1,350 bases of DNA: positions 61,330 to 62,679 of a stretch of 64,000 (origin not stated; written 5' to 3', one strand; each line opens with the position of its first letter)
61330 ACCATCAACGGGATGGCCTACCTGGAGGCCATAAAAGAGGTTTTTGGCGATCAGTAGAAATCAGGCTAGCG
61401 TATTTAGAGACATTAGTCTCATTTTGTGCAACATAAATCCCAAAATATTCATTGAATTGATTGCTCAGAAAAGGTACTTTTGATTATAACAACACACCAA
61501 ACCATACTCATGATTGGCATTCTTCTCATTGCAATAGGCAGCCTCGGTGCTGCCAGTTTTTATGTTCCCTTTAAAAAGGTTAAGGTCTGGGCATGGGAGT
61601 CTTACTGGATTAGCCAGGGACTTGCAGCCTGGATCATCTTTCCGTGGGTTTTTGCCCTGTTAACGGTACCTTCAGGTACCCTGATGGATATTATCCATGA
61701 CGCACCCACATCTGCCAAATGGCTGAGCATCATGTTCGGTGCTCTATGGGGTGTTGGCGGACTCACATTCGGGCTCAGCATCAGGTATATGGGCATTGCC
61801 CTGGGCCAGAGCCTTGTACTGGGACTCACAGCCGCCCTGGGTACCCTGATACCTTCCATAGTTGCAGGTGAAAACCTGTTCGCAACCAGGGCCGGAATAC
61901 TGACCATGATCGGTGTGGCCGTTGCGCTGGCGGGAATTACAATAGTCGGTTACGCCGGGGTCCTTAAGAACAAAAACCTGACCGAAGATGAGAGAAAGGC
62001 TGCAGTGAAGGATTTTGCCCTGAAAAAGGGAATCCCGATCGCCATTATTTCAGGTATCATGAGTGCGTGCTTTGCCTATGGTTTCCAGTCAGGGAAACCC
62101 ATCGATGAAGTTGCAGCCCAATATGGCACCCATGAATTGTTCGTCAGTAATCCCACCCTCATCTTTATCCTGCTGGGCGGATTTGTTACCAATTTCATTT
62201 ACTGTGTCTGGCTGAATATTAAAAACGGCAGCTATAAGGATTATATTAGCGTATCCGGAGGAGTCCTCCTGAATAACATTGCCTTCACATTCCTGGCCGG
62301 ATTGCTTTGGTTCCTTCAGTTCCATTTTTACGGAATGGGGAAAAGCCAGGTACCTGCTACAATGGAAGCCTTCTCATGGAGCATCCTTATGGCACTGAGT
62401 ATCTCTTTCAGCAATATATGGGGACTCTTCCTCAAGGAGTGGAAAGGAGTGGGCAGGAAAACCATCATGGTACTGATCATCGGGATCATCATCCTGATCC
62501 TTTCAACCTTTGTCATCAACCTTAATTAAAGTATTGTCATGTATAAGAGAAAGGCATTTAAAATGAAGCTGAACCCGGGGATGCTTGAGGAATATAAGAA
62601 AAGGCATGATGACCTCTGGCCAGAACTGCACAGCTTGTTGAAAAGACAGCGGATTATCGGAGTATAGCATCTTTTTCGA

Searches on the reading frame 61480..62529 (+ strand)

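Call 18: search_protein_families(library=pfam, proteins=[window:61480-62529:+], max_evalue=0.001)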
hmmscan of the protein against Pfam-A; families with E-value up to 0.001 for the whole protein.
window:61480-62529:+ (349 aa): 1 family
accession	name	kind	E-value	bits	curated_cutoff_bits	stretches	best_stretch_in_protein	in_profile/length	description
PF06379.18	RhaT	-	7.9e-70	236.2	27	1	9-348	4-340/344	L-rhamnose-proton symport protein (RhaT)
